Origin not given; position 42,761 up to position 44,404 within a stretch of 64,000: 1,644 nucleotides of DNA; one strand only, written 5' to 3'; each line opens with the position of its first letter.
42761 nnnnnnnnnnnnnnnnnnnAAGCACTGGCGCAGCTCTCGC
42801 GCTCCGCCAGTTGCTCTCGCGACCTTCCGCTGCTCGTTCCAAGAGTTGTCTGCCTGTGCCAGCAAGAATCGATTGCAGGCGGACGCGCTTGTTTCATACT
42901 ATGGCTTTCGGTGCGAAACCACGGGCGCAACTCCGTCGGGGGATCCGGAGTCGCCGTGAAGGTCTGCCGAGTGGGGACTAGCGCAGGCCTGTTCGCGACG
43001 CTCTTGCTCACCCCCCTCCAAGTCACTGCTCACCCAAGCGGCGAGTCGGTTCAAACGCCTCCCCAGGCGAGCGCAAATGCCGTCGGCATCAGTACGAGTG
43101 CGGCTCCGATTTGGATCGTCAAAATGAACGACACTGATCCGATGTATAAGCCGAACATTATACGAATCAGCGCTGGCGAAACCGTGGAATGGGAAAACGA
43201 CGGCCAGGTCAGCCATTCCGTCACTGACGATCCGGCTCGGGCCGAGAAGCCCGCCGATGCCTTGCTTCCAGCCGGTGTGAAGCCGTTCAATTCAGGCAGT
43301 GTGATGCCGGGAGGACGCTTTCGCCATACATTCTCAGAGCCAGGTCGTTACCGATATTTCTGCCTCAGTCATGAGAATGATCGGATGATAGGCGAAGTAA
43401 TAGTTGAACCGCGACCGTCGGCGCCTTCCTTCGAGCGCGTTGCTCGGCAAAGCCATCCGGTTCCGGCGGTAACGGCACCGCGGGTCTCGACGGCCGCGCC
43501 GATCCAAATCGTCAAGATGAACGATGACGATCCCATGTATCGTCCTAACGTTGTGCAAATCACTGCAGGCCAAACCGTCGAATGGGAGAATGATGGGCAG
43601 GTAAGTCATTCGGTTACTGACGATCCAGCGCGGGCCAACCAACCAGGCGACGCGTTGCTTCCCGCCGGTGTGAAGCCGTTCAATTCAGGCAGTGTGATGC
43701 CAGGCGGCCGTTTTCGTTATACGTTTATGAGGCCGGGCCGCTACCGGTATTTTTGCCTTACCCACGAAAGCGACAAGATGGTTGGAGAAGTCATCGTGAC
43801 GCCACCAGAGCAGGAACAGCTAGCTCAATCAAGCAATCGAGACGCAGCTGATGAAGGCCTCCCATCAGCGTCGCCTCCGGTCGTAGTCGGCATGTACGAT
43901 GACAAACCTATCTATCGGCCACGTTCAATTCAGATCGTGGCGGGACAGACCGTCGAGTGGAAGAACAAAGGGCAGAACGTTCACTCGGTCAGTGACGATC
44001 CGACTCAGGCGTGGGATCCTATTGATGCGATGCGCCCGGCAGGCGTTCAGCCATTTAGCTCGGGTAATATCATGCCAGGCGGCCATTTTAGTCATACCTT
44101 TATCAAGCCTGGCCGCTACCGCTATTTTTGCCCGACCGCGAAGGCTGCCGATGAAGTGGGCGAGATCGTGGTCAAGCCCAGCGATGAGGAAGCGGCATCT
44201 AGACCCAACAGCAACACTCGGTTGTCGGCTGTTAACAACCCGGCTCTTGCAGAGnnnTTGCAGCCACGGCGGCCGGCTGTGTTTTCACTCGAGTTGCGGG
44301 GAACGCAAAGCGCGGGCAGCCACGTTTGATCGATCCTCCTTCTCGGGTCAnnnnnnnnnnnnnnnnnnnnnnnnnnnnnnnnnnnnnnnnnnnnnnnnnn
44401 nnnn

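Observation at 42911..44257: Secreted tri-cupredoxin protein: three tandem type-1 copper domains, the third with a degenerate metal site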

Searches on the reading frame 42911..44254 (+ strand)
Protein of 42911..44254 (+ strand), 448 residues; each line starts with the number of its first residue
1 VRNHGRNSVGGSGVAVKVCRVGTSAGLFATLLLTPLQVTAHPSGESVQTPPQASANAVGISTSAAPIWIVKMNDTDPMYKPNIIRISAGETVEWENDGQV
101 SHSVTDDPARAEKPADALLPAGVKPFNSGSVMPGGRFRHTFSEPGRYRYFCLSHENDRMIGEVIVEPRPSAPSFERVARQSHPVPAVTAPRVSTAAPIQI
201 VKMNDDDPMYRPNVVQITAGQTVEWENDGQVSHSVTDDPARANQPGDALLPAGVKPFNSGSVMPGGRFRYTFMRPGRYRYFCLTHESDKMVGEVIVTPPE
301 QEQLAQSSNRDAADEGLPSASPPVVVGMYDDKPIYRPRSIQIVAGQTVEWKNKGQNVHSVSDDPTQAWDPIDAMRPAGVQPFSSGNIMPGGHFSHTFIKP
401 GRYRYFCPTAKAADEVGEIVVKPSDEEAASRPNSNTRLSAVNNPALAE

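Call 3: search_protein_families(library=pfam, proteins=[window:42911-44254:+], max_evalue=1)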
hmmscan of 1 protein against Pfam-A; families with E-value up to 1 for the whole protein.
window:42911-44254:+ (448 aa): 6 families
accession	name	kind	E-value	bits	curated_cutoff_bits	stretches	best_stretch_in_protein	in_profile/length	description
PF00127.26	Copper-bind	-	2.3e-27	95.8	21.2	3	71-166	6-99/99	Copper binding proteins, plastocyanin/azurin family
PF13473.12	Cupredoxin_1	-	1.6e-14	54.2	27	3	196-296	20-104/104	Cupredoxin-like domain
PF00778.23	DIX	-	2.3e-08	34.2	22.2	2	136-163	30-58/77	DIX domain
PF00801.26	PKD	-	0.0012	19.2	23.5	0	361-404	27-60/80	PKD domain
PF18911.6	PKD_4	-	0.0024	18.3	27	0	129-148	44-63/85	PKD domain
PF21660.3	MCP_C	-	0.086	13.2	27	0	77-104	38-65/163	Filamentous archaeal viruses coat protein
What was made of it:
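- On Cupredoxin / plastocyanin-azurin family (PF00127): 95.8 bits against a cut-off of 21.2, in three stretches (call 3).
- Checked: Pfam PF00127 matches in three stretches (E = 2.3e-27) and PF13473 in three stretches (call 3).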

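Call 4: search_protein_families(library=ncbifam, proteins=[window:42911-44254:+], max_evalue=1)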
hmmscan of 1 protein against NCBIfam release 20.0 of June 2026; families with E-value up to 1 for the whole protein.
window:42911-44254:+ (448 aa): 7 families
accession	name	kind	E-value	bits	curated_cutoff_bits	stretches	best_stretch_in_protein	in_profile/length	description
TIGR02656.1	cyanin_plasto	equivalog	3e-38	130.2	87.85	3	74-166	9-99/99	plastocyanin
TIGR03102.1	halo_cynanin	subfamily_domain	8.1e-22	77.5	93.8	3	75-166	35-115/115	halocyanin domain-containing protein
TIGR02657.1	amicyanin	equivalog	9.5e-10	38.7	110.2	2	79-166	8-83/83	amicyanin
TIGR02375.1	pseudoazurin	equivalog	4.1e-09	36.2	109.85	2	78-166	11-87/116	pseudoazurin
TIGR03095.1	rusti_cyanin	equivalog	0.00012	22.3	146.7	0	136-166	116-148/148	rusticyanin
NF051440.1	CuResCopIPSEAE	equivalog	0.00015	21.6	280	0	57-103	29-78/180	copper-resistant cuproprotein CopI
TIGR03769.1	P_ac_wall_RPT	domain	0.093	13.3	30.9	0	392-404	4-16/41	TIGR03769 domain-containing protein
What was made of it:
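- On Plastocyanin proper (TIGR02656 equivalog): 130.2 bits against 87.85, but summed over three stretches (call 4).
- On Amicyanin (TIGR02657): 38.7 bits against a cut-off of 110.2 (call 4).
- On Pseudoazurin / halocyanin / rusticyanin: 36.2 against 109.85, 77.5 against 93.8, and 22.3 against 146.7 bits respectively (call 4).
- On CopI copper-resistance cuproprotein (NF051440): 21.6 bits against 280 (call 4).
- Closest known: Plastocyanin. Different: The TIGR02656 score passes the cut-off only as the sum of three domains (call 4).
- PF00127 in three stretches at 2.3e-27; TIGR02656 at 130 bits (calls 3, 4). A weak NCBIfam hit to CopI is present (NF051440, E = 1.5e-4, call 4). The CopI score is 21.6 bits against a cut-off of 280 (call 4).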

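Call 6: find_homologous_proteins(query=window:42911-44254:+, max_evalue=0.00001)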
Query window:42911-44254:+ (448 aa): 81 proteins with E <= 0.00001 among 8000 candidates.
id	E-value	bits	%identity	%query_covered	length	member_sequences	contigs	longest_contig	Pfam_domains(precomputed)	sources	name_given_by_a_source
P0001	1.3e-289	979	99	97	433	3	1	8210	PF00127.27,PF00778.24,PF13473.13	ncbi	-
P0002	1.9e-207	708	72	97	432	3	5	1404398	PF00127.27,PF00778.24,PF13473.13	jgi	jgi:plastocyanin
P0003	2.1e-190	652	67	97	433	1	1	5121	PF00127.27,PF00778.24,PF13473.13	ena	-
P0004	1.6e-185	636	67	97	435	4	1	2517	PF00127.27,PF00778.24,PF13473.13,PF18911.7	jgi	jgi:plastocyanin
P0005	1.0e-184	633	65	97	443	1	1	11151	PF00127.27,PF00778.24,PF13473.13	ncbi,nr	ncbi:MAG: hypothetical protein JO189_25870 [Deltaproteobacteria bacterium]|nr:hypothetical protein [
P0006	3.9e-184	631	65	97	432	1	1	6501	PF00127.27,PF00778.24,PF13473.13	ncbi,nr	ncbi:MAG: hypothetical protein JOZ29_00420 [Deltaproteobacteria bacterium]|nr:hypothetical protein [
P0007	4.1e-184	631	64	97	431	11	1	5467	PF00127.27,PF00778.24,PF13473.13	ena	-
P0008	8.1e-184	630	66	96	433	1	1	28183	PF00127.27,PF00778.24,PF13473.13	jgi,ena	-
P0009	1.1e-183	630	67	97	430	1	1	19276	PF00127.27,PF00778.24,PF13473.13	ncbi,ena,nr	ncbi:MAG: hypothetical protein JO166_18680 [Deltaproteobacteria bacterium]|nr:hypothetical protein [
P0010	2.4e-182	625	65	97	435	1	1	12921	PF00127.27,PF00778.24,PF13473.13,PF18911.7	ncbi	-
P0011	3.1e-182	625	66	97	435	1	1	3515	PF00127.27,PF00778.24,PF13473.13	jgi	jgi:plastocyanin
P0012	5.3e-182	624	64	97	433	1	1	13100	PF00127.27,PF00778.24,PF13473.13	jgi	jgi:plastocyanin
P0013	6.6e-182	624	64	96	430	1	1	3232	PF00127.27,PF00778.24,PF13473.13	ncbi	-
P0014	6.7e-182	624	66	96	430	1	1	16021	PF00127.27,PF00778.24,PF13473.13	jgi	jgi:plastocyanin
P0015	3.7e-180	618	64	96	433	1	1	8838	PF00127.27,PF00778.24,PF13473.13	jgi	-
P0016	4.7e-180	618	66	93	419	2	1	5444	PF00127.27,PF00778.24,PF13473.13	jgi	jgi:plastocyanin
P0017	4.7e-179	614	64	96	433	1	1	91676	PF00127.27,PF00778.24,PF13473.13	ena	-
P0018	5.2e-179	614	64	97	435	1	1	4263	PF00801.27,PF00127.27,PF00778.24,PF13473.13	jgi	jgi:plastocyanin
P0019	6.2e-179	614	65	96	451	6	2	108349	PF00127.27,PF00778.24,PF13473.13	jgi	jgi:plastocyanin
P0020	7.0e-179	614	64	96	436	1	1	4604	PF00801.27,PF00127.27,PF00778.24,PF13473.13,PF18911.7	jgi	jgi:plastocyanin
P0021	1.6e-178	613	64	96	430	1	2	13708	PF00127.27,PF00778.24,PF13473.13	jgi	jgi:plastocyanin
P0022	2.0e-178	612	65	96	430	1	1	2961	PF00127.27,PF00778.24,PF13473.13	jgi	jgi:plastocyanin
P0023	3.7e-178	611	64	96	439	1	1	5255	PF00127.27,PF00778.24,PF13473.13,PF18911.7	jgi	jgi:plastocyanin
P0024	2.7e-176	605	65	79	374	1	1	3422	PF04443.18,PF00127.27,PF00778.24,PF13473.13,PF12566.15,PF18911.7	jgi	jgi:plastocyanin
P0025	5.7e-176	604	62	96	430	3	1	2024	PF00127.27,PF00778.24,PF13473.13,PF18911.7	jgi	jgi:plastocyanin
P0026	2.7e-175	602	64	96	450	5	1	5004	PF00127.27,PF00778.24,PF13473.13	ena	-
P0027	3.8e-175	602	63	97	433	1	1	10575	PF00127.27,PF00778.24,PF13473.13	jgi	jgi:plastocyanin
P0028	1.2e-174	600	64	96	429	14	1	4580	PF00127.27,PF00778.24,PF13473.13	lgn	-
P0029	2.7e-174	599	59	96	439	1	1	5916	PF00127.27,PF00778.24,PF13473.13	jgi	jgi:plastocyanin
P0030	3.2e-172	592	61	97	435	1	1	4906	PF00127.27,PF00778.24,PF13473.13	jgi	-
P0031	5.6e-172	591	62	96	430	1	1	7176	PF00127.27,PF00778.24,PF13473.13,PF18911.7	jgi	jgi:plastocyanin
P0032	6.4e-172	591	66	92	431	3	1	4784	PF00127.27,PF00778.24,PF13473.13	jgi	jgi:plastocyanin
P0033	1.6e-168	580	65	89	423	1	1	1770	PF00127.27,PF00778.24,PF13473.13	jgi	jgi:plastocyanin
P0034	9.1e-165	567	67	80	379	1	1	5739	PF00127.27,PF00778.24,PF13473.13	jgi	jgi:plastocyanin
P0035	2.7e-163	562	65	84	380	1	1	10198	PF00127.27,PF00778.24,PF13473.13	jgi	jgi:plastocyanin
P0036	3.5e-162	559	65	80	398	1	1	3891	PF00127.27,PF00778.24,PF13473.13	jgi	jgi:plastocyanin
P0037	8.4e-160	551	58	96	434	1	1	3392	PF00127.27,PF00778.24,PF13473.13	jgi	jgi:plastocyanin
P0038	1.9e-155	537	66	80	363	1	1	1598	PF00127.27,PF00778.24,PF13473.13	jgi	-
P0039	3.3e-153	529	62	84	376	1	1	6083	PF00127.27,PF00778.24,PF13473.13,PF18911.7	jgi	jgi:plastocyanin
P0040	3.5e-153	529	65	80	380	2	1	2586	PF00127.27,PF00778.24,PF13473.13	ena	-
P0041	1.2e-129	452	67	68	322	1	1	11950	PF00127.27,PF00778.24,PF13473.13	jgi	jgi:plastocyanin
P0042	5.4e-128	446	68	66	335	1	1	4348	PF00127.27,PF13473.13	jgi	jgi:plastocyanin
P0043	7.7e-127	442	66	67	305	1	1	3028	PF00127.27,PF00778.24,PF13473.13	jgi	jgi:plastocyanin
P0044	7.5e-126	439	63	69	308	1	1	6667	PF00127.27,PF00778.24,PF13473.13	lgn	-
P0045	1.4e-125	438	64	65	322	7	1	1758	PF00127.27,PF00778.24,PF13473.13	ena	-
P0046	2.6e-125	437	66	65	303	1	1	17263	PF00127.27,PF00778.24,PF13473.13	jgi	jgi:plastocyanin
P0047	6.7e-119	416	64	64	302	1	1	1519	PF00127.27,PF00778.24,PF13473.13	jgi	jgi:plastocyanin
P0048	8.0e-111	390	66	60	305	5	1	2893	PF00127.27,PF00778.24,PF13473.13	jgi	jgi:plastocyanin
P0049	4.3e-110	387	57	68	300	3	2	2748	PF00127.27,PF00778.24,PF13473.13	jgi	jgi:plastocyanin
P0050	2.8e-101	358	61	59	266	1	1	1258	PF00127.27,PF13473.13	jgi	jgi:plastocyanin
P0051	4.4e-100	354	62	55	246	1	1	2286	PF00127.27,PF00778.24,PF13473.13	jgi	jgi:plastocyanin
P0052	2.4e-98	348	61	57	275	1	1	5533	PF00127.27,PF13473.13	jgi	-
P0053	7.6e-98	347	63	55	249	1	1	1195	PF00127.27,PF00778.24,PF13473.13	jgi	jgi:plastocyanin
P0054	1.0e-97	346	65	55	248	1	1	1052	PF00127.27,PF00778.24,PF13473.13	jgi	jgi:plastocyanin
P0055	4.6e-89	318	50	61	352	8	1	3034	PF00127.27,PF13473.13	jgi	jgi:plastocyanin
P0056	1.9e-86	309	48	65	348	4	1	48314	PF00127.27,PF13473.13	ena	-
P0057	2.0e-86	309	56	55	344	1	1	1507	PF00127.27,PF13473.13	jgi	jgi:plastocyanin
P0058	4.0e-86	308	49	66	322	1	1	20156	PF00127.27,PF13473.13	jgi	jgi:plastocyanin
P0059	1.5e-84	303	46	71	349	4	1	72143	PF00127.27,PF13473.13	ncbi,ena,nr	ncbi:MAG TPA: plastocyanin/azurin family copper-binding protein [Candidatus Binataceae bacterium]|nr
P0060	4.6e-84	301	51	58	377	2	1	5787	PF00127.27,PF13473.13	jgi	jgi:plastocyanin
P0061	6.9e-84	301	51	59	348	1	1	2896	PF00127.27,PF13473.13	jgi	jgi:plastocyanin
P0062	5.6e-83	298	48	65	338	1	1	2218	PF00127.27,PF13473.13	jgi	jgi:plastocyanin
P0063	1.2e-82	297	47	65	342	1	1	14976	PF00127.27,PF13473.13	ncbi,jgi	ncbi:MAG: plastocyanin/azurin family copper-binding protein [Candidatus Binataceae bacterium]|jgi:pl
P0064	4.6e-81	291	48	55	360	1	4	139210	PF00127.27,PF11829.14,PF13473.13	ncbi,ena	-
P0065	9.2e-81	290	47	56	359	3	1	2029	PF00127.27,PF11829.14,PF13473.13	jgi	jgi:plastocyanin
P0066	1.1e-79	287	45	71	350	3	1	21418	PF00127.27,PF13473.13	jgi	jgi:plastocyanin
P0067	5.8e-76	275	51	51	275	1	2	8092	PF00127.27,PF13473.13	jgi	-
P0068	2.9e-49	187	47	39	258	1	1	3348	PF00127.27,PF13473.13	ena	-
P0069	1.4e-22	99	52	20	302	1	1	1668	PF00127.27,PF13442.12,PF00034.27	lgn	-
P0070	1.7e-22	98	47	24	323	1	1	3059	PF00127.27,PF09990.15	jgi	jgi:plastocyanin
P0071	1.0e-21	96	46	23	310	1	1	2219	PF00127.27,PF13442.12,PF00034.27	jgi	jgi:plastocyanin/mono/diheme cytochrome c family protein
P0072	2.0e-20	92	41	27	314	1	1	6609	PF00127.27,PF13473.13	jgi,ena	-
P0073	1.8e-19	88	47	23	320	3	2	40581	PF00127.27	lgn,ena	-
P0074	4.1e-19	87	48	23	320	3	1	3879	PF00127.27,PF13473.13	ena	-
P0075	7.2e-19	86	41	29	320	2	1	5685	PF00127.27,PF13473.13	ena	-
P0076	2.2e-18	85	47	24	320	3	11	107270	PF00127.27,PF13473.13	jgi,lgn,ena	-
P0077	1.1e-17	83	49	20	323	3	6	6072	PF00127.27,PF13473.13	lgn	-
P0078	1.6e-16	79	48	19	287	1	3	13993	PF00127.27,PF13442.12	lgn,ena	-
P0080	6.5e-7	47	28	49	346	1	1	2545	PF00127.27,PF13473.13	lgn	-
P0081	3.9e-6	44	27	49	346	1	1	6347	PF00127.27,PF13473.13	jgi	jgi:plastocyanin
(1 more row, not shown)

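Call 7: search_solved_structures(query=window:42911-44254:+, max_evalue=0.001, show_alignments=3)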
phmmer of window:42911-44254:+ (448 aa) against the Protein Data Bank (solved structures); distinct sequences matched with E-value up to 0.001: 22.
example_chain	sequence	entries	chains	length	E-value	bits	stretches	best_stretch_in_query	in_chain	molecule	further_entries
1pcs_A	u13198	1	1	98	1e-09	41.4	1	77-166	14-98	PLASTOCYANIN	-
1bxu_A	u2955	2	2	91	3.5e-09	39.6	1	78-165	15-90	PLASTOCYANIN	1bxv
1m9w_A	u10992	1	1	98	9.6e-09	38.2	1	77-166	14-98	plastocyanin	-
1j5c_A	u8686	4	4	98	1.7e-08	37.3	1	77-166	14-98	PLASTOCYANIN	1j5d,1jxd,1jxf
1b3i_A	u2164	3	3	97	8.8e-08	35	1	75-166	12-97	PROTEIN (PLASTOCYANIN) | Plastocyanin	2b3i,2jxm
5fc9_A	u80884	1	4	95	2.1e-06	30.5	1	78-154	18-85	Blue (Type 1) copper domain protein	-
6hbe_A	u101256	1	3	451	6.9e-06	28.8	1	196-288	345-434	Copper-containing nitrite reductase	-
1kdi_A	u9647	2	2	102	3e-05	26.7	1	79-165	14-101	PLASTOCYANIN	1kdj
9cck_A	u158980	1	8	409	3.2e-05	26.6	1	186-286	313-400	Copper-containing nitrite reductase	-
6yez_P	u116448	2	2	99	3.8e-05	26.3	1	75-165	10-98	Plastocyanin, chloroplastic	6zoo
2bz7_A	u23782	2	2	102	4.1e-05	26.2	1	79-165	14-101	PLASTOCYANIN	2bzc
1oow_A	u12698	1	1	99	7.8e-05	25.3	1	74-165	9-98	Plastocyanin, chloroplast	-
3cvb_A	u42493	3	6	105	9.9e-05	25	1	78-166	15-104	Plastocyanin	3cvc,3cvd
2w88_A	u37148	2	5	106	0.00011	24.8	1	78-166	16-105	PLASTOCYANIN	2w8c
1ag6_A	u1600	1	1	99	0.00011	24.8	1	77-165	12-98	PLASTOCYANIN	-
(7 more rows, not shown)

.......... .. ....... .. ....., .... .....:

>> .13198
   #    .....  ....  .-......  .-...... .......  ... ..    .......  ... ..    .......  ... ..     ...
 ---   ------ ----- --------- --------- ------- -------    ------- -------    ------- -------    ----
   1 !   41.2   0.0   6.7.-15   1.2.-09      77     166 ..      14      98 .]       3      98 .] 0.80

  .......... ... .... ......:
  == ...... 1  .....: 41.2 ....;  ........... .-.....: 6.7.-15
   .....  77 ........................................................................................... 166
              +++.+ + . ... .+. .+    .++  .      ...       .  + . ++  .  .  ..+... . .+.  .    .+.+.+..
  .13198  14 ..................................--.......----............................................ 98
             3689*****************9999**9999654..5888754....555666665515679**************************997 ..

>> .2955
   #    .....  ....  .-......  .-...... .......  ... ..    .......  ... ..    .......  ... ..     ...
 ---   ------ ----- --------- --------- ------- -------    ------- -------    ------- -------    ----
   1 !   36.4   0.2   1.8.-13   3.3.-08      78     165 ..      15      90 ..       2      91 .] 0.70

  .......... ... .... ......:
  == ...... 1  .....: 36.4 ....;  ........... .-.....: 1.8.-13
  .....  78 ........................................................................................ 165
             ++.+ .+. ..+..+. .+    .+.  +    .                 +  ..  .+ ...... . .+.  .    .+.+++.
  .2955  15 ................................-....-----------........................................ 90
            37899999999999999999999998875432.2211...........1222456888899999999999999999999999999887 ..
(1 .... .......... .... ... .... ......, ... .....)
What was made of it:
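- Closest known: Plastocyanin. Same: It is the best sequence match among solved structures (1pcs, E = 1e-9), with the ligands aligned (call 7).
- Closest known: Plastocyanin. Different: Ser instead of Asn follows the first His ligand (call 7).
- Residue-level alignment to plastocyanin with Cys, His and Met in register (call 7).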

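Call 12: find_encoding_contigs(protein=P0002, flank=10000, max_places=3)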
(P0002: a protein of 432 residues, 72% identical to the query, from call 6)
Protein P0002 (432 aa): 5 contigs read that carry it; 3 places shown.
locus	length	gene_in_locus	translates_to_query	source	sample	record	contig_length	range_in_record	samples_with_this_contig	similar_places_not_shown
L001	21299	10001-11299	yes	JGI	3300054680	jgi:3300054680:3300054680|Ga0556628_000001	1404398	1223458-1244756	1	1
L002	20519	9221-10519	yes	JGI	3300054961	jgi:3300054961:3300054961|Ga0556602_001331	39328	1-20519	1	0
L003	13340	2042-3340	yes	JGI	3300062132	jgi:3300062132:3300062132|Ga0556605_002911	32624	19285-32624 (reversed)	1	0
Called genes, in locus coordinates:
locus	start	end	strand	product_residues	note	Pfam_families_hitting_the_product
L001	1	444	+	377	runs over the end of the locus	PF13641:Glyco_tranf_2_3, PF00535:Glycos_transf_2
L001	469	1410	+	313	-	PF00551:Formyl_trans_N, PF02911:Formyl_trans_C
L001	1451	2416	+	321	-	PF01073:3Beta_HSD, PF01370:Epimerase, PF02719:Polysacc_synt_2, PF04321:RmlD_sub_bind, PF16363:GDP_Man_Dehyd, PF07993:NAD_binding_4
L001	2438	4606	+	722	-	PF23139:OB_YrrC, PF14490:HHH_RecD2, PF13245:AAA_19, PF13604:AAA_30, PF01443:Viral_helicase1 (weak), PF13401:AAA_22 (weak), PF18335:SH3_13, PF13538:UvrD_C_2, +2 more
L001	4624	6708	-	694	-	PF00929:RNase_T, PF01541:GIY-YIG, PF27096:UvrC_M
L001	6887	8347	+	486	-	PF01425:Amidase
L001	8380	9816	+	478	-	PF02934:GatB_N, PF02637:GatB_Yqey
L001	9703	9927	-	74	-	-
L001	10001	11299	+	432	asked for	PF13473:Cupredoxin_1 (faint), PF00127:Copper-bind, PF00778:DIX (faint), PF00127:Copper-bind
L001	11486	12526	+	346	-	PF01075:Glyco_transf_9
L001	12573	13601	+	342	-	PF04613:LpxD, PF00132:Hexapep (weak), PF25084:LbH_EIF2B, PF25087:GMPPB_C (weak), PF14602:Hexapep_2 (faint), PF00132:Hexapep (weak)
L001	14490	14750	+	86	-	-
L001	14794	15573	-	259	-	PF01145:Band_7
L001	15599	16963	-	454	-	PF25145:NfeD1b_N, PF24961:NfeD_membrane, PF01957:NfeD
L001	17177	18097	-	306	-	PF03167:UDG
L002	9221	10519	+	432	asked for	PF13473:Cupredoxin_1 (faint), PF00127:Copper-bind, PF00778:DIX (faint), PF00127:Copper-bind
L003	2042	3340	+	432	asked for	PF13473:Cupredoxin_1 (faint), PF00127:Copper-bind, PF00778:DIX (faint), PF00127:Copper-bind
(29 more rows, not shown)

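Call 13: find_encoding_contigs(protein=P0017, flank=10000, max_places=2)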
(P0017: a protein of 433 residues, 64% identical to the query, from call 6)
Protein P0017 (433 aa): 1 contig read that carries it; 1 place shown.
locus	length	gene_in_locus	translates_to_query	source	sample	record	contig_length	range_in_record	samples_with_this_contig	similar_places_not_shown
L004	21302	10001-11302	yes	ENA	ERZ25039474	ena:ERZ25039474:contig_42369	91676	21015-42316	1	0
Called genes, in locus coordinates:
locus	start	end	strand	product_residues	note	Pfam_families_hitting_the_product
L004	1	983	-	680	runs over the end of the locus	PF00929:RNase_T, PF01541:GIY-YIG (weak), PF27096:UvrC_M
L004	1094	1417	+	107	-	PF04255:DUF433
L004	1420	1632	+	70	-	PF01927:Mut7-C (weak), PF18480:DUF5615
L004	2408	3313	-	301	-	PF01841:Transglut_core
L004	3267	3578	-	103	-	-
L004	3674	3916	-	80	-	-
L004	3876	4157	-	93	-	-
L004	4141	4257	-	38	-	-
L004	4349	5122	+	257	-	PF05013:FGase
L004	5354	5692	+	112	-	PF04221:RelB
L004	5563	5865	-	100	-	-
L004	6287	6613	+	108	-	PF01425:Amidase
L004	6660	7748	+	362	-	PF01425:Amidase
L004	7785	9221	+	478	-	PF02934:GatB_N, PF02637:GatB_Yqey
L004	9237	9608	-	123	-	-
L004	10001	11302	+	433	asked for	PF13473:Cupredoxin_1 (faint), PF00127:Copper-bind, PF00778:DIX (faint), PF00127:Copper-bind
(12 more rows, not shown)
